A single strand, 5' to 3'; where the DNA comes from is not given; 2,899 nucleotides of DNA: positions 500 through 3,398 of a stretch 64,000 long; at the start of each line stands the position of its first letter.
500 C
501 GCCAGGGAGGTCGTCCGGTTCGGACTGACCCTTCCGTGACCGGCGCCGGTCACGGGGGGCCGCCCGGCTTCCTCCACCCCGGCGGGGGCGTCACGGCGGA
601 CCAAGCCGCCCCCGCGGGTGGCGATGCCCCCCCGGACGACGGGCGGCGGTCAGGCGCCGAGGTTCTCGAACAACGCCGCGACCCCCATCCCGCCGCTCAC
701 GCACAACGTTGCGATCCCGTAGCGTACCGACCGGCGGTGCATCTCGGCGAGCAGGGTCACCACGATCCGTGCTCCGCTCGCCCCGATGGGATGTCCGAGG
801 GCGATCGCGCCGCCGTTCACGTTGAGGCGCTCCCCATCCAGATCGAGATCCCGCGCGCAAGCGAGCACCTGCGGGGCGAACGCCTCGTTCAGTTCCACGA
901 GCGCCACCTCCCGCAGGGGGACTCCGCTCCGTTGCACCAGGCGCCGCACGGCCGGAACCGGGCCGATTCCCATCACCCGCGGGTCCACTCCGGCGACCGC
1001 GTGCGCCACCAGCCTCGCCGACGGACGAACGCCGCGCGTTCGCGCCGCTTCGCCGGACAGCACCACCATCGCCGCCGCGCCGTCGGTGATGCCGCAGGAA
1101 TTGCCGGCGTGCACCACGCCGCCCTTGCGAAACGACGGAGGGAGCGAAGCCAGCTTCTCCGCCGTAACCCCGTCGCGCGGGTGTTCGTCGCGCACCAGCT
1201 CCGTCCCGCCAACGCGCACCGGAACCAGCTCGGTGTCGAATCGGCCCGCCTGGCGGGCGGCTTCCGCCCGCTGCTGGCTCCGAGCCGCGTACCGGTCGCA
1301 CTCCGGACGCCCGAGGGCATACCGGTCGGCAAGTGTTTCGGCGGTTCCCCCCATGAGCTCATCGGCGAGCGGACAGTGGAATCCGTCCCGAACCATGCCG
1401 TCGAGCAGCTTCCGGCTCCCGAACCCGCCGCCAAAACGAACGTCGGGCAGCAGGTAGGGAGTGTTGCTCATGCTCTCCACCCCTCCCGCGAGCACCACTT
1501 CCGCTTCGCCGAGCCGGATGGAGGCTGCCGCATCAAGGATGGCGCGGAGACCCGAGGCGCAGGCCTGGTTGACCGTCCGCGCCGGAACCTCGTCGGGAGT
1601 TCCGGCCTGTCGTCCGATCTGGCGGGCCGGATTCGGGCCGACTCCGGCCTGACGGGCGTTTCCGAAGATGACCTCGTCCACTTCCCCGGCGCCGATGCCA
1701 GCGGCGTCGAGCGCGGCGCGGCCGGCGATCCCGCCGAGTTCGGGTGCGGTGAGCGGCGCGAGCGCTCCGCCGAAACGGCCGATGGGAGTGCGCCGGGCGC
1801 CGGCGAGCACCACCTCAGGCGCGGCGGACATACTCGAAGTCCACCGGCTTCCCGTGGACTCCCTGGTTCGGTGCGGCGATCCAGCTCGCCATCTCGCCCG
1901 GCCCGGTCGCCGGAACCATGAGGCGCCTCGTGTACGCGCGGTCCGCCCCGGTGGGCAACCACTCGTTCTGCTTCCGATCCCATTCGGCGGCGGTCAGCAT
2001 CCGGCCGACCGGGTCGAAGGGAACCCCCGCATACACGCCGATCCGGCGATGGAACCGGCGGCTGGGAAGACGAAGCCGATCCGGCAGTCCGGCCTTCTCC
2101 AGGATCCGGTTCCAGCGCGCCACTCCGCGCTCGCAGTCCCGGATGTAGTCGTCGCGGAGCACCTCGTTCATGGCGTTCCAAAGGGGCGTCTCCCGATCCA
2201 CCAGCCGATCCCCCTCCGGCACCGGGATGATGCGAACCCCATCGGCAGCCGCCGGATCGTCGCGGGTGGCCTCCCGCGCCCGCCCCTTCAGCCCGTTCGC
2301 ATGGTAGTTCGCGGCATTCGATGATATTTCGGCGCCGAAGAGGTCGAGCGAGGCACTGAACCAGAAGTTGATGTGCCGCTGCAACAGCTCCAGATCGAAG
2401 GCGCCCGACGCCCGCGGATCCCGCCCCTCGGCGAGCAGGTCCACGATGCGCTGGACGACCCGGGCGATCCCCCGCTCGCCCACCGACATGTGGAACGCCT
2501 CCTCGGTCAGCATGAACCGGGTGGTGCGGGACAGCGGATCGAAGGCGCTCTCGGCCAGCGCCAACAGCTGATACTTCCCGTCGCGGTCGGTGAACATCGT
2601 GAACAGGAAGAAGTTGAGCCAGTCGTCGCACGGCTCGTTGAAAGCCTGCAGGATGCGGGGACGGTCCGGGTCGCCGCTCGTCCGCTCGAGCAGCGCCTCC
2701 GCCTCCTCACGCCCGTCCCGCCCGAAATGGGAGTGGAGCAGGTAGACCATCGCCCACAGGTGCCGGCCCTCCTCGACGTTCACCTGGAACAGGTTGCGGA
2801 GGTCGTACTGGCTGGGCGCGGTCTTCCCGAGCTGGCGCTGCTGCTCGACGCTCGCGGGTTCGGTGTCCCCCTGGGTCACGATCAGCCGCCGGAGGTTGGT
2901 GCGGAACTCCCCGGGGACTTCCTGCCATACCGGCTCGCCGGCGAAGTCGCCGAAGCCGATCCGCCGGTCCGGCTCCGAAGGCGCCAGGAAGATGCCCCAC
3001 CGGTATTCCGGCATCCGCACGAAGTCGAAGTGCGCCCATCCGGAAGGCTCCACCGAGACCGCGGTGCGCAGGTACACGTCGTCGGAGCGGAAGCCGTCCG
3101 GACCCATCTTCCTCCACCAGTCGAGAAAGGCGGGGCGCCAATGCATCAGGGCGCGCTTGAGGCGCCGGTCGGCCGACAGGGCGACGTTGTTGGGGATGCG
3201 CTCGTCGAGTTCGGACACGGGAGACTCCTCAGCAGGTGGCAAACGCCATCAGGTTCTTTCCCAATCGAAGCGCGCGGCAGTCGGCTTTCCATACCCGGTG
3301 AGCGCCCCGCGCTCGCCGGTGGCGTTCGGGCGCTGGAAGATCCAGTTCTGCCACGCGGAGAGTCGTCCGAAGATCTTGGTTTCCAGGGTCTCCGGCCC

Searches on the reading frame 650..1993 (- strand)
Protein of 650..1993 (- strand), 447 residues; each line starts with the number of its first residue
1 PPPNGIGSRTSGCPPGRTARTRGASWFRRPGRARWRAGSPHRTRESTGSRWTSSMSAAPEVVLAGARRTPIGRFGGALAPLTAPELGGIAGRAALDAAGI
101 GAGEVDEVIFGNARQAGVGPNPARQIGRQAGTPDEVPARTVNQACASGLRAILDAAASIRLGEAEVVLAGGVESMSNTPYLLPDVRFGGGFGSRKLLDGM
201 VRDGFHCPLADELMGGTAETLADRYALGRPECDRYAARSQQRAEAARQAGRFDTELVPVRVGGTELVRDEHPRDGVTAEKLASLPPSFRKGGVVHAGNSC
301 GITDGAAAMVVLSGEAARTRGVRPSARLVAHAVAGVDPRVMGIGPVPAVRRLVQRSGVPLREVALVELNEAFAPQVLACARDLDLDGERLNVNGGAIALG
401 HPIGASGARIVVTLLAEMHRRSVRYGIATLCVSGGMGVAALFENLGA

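Call 61: search_protein_families(library=pfam, proteins=[window:650-1993:-], max_evalue=0.00001)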
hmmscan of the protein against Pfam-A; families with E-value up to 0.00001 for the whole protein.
window:650-1993:- (447 aa): 3 families
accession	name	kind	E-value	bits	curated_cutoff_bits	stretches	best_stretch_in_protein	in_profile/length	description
PF00108.29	Thiolase_N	-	9.4e-83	278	26.4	1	61-313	1-258/260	Thiolase, N-terminal domain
PF02803.24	Thiolase_C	-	3.6e-46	156.2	27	1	323-443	2-122/123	Thiolase, C-terminal domain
PF00109.32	ketoacyl-synt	-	2.7e-07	30.9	20.8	1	137-177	166-206/252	Beta-ketoacyl synthase, N-terminal domain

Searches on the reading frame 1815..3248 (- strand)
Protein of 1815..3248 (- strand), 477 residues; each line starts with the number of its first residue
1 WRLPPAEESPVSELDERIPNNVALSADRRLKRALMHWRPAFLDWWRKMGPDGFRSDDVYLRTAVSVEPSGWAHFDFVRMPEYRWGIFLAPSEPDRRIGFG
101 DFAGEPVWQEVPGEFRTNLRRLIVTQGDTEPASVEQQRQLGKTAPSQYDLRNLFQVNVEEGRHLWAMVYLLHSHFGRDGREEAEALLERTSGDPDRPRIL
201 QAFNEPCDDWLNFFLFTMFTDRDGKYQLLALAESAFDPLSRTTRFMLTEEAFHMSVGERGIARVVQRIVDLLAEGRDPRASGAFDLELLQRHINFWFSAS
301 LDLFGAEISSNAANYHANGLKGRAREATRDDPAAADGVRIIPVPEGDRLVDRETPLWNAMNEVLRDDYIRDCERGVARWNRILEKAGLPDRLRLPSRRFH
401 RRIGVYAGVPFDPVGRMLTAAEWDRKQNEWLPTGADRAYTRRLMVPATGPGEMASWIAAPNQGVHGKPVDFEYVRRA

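Call 61: search_protein_families(library=pfam, proteins=[window:1815-3248:-], max_evalue=0.00001)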
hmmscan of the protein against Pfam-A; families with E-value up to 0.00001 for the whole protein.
window:1815-3248:- (477 aa): 0 families

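Call 68: search_protein_families(library=pfam, proteins=[window:1815-3248:-], max_evalue=0.001)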
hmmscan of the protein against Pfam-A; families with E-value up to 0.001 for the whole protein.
window:1815-3248:- (477 aa): 1 family
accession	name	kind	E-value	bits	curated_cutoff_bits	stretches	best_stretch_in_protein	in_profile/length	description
PF05138.18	PaaA_PaaC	-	0.00031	20.5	28.5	1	173-263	71-158/263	Phenylacetic acid catabolic protein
